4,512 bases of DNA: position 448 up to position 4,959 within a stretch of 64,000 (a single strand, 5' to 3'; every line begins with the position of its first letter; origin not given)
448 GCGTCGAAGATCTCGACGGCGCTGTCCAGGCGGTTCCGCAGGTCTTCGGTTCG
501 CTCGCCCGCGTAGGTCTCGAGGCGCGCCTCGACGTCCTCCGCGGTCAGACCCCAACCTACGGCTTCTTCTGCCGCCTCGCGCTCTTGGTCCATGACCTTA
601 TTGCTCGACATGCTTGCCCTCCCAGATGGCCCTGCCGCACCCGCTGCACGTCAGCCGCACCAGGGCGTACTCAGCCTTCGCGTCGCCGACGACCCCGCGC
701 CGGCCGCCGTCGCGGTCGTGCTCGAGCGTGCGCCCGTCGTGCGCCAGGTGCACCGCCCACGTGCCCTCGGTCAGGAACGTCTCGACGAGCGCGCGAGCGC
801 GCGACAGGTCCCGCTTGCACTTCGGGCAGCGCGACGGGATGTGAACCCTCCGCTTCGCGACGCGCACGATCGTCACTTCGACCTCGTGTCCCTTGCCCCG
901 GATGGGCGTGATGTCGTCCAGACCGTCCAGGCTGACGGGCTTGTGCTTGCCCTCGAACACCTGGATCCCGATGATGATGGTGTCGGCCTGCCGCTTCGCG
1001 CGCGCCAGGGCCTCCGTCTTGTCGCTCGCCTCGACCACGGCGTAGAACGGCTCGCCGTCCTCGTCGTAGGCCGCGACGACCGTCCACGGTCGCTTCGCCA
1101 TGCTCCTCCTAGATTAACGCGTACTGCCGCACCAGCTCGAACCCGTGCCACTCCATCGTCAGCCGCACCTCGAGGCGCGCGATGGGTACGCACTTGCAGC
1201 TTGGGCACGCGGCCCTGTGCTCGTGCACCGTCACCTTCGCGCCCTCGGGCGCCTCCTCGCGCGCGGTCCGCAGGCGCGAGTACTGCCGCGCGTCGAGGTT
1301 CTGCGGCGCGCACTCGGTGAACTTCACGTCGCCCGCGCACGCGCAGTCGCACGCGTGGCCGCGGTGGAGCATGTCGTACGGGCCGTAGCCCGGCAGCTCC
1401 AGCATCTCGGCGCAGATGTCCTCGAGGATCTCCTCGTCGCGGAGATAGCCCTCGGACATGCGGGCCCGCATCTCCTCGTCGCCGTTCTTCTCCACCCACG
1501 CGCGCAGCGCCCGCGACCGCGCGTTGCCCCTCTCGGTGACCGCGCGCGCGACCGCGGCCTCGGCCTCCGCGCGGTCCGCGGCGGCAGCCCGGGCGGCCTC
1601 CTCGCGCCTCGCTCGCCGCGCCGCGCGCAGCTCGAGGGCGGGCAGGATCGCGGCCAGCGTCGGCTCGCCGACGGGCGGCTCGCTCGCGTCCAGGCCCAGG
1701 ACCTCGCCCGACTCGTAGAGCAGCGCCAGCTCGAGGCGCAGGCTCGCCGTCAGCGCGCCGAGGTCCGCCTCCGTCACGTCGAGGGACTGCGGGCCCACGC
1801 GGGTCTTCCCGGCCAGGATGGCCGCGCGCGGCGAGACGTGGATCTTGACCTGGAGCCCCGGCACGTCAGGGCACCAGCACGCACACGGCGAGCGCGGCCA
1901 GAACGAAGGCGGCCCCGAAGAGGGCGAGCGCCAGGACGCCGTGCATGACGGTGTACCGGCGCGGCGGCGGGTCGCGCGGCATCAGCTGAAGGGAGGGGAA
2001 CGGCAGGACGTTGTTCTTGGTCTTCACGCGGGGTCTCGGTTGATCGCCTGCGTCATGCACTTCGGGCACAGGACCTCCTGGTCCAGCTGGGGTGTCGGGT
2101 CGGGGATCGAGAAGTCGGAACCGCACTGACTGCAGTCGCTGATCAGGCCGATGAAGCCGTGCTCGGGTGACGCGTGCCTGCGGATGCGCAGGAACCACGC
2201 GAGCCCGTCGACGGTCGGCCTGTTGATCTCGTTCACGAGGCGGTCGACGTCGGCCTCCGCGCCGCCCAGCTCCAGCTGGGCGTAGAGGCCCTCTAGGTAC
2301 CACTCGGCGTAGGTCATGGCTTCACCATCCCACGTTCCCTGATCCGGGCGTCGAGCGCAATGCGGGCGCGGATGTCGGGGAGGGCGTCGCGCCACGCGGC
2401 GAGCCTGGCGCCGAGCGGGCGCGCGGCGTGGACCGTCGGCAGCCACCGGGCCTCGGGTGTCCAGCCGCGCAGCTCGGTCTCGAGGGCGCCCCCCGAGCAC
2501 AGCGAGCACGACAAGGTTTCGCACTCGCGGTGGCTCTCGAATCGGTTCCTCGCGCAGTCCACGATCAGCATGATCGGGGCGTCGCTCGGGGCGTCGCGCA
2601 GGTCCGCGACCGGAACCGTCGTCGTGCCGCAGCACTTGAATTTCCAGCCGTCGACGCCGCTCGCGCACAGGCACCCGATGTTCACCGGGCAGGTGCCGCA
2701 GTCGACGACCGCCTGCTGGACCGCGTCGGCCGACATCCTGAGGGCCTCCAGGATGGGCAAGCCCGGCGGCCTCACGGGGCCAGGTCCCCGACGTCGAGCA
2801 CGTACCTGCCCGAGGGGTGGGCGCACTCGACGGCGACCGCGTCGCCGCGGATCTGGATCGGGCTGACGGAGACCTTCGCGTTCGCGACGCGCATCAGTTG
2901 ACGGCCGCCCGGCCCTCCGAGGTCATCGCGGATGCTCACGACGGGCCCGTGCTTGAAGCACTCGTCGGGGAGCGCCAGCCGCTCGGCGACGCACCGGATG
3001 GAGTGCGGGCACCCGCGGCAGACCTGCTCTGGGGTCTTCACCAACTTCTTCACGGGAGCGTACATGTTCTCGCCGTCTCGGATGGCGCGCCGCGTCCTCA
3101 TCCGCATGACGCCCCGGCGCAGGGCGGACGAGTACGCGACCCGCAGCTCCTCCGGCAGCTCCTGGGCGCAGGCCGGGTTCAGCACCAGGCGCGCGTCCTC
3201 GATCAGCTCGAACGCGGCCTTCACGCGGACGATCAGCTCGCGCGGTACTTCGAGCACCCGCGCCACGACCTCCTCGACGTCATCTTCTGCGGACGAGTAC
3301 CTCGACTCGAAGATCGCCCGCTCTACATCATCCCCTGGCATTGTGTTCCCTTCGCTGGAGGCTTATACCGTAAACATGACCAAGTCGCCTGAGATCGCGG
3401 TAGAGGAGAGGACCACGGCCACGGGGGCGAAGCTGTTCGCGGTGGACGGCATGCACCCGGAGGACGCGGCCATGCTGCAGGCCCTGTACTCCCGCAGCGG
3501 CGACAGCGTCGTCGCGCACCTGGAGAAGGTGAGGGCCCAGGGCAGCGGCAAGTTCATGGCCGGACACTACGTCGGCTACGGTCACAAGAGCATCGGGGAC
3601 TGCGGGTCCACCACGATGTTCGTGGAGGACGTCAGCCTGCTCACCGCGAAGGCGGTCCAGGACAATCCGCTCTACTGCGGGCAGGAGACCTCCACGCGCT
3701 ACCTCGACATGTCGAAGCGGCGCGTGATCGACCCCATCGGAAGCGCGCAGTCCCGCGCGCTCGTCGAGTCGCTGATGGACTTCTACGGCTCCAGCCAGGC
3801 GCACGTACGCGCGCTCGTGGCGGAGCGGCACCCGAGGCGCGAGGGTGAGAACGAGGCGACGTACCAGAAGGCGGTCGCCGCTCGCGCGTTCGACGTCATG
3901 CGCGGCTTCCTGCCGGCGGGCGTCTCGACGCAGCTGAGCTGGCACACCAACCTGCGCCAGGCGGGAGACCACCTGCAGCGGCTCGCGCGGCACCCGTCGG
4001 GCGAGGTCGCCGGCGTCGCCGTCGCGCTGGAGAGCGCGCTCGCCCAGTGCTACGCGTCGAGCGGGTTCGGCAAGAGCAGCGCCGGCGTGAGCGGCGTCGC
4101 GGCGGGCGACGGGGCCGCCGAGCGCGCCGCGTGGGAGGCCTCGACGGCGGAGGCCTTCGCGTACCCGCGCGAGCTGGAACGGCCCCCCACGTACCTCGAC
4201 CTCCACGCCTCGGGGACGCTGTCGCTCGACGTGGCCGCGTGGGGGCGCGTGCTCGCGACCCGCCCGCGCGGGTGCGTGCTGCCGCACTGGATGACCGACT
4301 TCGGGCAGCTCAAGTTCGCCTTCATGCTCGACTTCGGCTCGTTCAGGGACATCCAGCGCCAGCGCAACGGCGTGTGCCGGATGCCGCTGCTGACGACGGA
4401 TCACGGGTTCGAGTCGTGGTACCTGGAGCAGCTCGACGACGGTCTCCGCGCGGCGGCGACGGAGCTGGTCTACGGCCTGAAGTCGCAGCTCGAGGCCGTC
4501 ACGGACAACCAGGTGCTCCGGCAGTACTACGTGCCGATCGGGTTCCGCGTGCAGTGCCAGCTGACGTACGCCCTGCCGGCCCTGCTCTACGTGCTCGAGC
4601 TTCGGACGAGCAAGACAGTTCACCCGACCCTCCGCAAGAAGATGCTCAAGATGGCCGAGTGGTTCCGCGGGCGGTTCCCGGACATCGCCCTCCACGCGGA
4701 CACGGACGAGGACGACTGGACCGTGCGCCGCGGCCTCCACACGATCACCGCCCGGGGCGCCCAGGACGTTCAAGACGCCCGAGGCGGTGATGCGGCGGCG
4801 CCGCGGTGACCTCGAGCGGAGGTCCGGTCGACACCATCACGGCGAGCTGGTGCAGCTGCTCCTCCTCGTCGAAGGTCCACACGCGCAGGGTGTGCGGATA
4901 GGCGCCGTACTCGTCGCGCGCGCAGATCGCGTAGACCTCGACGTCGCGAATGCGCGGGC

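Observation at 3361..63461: Recurrent 15-bp junction motif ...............: a candidate phage regulon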

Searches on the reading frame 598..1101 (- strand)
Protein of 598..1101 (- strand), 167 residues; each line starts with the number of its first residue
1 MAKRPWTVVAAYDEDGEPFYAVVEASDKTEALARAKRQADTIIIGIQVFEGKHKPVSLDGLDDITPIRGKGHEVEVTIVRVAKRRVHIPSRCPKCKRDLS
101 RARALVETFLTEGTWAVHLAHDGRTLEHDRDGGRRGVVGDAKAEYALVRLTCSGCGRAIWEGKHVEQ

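Call 62: search_protein_families(library=pfam, proteins=[window:598-1101:-], max_evalue=0.01)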
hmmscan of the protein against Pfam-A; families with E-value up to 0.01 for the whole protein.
window:598-1101:- (167 aa): 3 families
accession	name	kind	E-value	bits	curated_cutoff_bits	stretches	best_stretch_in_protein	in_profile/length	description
PF23470.1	Zn_ribbon_PF0610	-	0.00056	20.1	26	1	81-97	10-26/39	PF0610 rubredoxin-like zinc beta-ribbon domain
PF01927.22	Mut7-C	-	0.0027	18.3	23.3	0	145-166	119-140/146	Mut7-C RNAse domain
PF15379.11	DUF4606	-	0.0069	17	27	0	74-111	16-51/103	Domain of unknown function (DUF4606)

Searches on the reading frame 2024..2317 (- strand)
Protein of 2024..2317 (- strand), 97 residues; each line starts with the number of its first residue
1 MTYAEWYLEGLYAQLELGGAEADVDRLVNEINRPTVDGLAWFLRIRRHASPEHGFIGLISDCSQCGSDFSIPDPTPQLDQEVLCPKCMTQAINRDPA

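Call 62: search_protein_families(library=pfam, proteins=[window:2024-2317:-], max_evalue=0.01)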
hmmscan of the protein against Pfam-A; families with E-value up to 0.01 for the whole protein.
window:2024-2317:- (97 aa): 3 families
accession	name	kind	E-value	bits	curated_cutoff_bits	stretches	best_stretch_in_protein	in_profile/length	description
PF23550.1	zf_Tbcl_Rhp7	-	0.002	18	27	1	57-90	2-36/39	DNA repair protein rhp7 treble clef domain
PF13717.11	Zn_ribbon_4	-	0.0038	17.6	30.3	1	62-89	5-33/36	zinc-ribbon domain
PF23477.1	zf_Tbcl_2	-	0.0049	17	27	1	62-90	8-35/37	Probable treble clef zinc finger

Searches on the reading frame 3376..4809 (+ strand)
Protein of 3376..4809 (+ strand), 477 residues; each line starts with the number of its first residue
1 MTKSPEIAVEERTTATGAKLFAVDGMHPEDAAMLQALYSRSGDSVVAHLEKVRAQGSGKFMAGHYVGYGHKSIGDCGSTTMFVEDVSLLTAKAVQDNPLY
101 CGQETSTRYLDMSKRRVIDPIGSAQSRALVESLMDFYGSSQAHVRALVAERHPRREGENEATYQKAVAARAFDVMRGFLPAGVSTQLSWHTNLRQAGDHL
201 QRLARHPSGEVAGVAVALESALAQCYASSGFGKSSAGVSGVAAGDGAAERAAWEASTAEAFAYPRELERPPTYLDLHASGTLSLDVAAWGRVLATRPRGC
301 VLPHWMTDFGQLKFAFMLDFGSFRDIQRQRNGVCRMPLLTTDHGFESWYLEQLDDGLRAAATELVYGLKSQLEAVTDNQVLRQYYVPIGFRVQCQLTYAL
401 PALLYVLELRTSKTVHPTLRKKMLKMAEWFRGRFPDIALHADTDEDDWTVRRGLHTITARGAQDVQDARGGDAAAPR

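Call 11: search_protein_families(library=pfam, proteins=[window:3376-4809:+], max_evalue=0.01)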
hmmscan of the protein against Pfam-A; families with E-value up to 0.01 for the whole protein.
window:3376-4809:+ (477 aa): 1 family
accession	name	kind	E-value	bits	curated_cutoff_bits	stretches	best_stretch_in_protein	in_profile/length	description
PF02511.20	Thy1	-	4.3e-12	46.6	24.8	1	44-218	25-181/191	Thymidylate synthase complementing protein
